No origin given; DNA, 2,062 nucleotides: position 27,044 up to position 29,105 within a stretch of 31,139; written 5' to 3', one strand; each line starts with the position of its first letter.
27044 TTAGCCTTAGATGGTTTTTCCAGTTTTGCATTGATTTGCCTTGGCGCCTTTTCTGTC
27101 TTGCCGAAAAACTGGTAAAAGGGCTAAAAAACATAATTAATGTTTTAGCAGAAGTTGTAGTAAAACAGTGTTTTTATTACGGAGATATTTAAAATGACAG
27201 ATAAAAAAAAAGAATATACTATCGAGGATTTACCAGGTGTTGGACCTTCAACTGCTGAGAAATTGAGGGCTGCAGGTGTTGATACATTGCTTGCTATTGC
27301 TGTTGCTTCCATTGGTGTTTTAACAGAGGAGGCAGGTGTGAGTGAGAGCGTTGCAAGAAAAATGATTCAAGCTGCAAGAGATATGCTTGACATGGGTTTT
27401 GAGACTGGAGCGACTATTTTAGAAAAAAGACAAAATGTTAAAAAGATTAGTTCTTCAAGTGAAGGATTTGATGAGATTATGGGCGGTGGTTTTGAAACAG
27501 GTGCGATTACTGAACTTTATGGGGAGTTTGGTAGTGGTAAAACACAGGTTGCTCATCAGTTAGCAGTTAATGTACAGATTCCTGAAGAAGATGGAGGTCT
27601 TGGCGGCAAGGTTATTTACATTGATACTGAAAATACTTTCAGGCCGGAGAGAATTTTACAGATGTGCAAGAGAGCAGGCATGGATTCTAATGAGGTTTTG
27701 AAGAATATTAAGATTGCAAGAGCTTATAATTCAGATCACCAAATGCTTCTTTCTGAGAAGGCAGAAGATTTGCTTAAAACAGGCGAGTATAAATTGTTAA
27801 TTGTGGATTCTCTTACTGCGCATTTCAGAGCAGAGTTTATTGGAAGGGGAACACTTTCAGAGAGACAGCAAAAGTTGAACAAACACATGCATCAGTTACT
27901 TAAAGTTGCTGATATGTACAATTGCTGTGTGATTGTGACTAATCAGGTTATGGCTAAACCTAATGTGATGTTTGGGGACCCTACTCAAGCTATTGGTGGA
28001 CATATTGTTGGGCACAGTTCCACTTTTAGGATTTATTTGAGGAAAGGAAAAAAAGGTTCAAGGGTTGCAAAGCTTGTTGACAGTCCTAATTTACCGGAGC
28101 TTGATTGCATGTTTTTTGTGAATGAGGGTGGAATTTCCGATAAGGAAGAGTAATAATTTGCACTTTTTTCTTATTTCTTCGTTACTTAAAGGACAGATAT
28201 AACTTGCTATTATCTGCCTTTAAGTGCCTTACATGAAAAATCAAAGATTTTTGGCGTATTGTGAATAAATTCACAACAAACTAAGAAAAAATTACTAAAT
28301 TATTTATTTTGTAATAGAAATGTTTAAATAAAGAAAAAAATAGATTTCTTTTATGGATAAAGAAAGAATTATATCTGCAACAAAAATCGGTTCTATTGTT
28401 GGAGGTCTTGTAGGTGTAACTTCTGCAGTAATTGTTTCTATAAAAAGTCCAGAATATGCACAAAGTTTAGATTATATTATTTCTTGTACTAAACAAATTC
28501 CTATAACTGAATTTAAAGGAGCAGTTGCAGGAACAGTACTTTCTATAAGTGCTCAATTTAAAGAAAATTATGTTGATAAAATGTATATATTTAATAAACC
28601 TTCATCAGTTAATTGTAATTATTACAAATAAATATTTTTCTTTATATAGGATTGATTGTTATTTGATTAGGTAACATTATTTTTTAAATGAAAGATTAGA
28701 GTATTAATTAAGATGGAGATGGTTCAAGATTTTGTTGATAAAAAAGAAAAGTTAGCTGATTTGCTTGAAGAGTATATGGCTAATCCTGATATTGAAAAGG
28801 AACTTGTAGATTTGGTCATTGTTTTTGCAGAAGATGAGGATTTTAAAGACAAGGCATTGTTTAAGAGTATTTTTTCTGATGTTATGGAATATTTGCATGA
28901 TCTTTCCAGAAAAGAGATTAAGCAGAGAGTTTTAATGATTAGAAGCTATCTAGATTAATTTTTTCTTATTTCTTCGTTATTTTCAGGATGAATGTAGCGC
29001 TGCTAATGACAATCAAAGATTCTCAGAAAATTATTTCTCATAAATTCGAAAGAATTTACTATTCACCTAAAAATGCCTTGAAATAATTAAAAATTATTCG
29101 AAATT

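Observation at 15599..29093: Three-copy family of rod-like 3'-intergenic hairpins with strong base-pair covariation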

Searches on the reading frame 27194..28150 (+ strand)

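Call 32: search_protein_families(library=pfam, proteins=[window:27194-28150:+], max_evalue=0.001)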
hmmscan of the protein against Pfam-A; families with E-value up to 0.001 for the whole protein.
window:27194-28150:+ (319 aa): 7 families
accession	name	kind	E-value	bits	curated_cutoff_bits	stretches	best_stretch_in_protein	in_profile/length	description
PF08423.17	Rad51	-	2.9e-93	312.1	22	1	78-316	1-243/244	Rad51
PF00154.27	RecA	-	2.7e-18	66.8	27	1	59-287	4-223/262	recA bacterial DNA recombination protein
PF06745.19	ATPase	-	2.1e-12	47.3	26.6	1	90-286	6-191/231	KaiC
PF14520.12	HHH_5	-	9.7e-11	42.4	27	1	11-63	5-57/57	Helix-hairpin-helix domain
PF13481.12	AAA_25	-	6.7e-08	32.8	27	1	93-213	23-158/195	AAA domain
PF21999.2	IMS_HHH_1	-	0.00019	22.2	27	1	11-48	1-38/53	DNA polymerase-iota, thumb domain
PF11798.14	IMS_HHH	-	0.00036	21.1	24.4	0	10-29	13-32/32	IMS family HHH motif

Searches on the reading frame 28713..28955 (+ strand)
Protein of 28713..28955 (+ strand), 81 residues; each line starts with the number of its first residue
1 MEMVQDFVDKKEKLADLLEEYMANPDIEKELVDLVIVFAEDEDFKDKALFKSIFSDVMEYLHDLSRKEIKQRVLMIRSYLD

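Call 32: search_protein_families(library=pfam, proteins=[window:28713-28955:+], max_evalue=0.001)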
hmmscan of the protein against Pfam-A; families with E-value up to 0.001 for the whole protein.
window:28713-28955:+ (81 aa): 1 family
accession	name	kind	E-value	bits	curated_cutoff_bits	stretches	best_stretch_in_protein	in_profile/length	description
PF08892.16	YqcI_YcgG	-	0.00016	22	27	1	9-72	36-100/211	YqcI/YcgG family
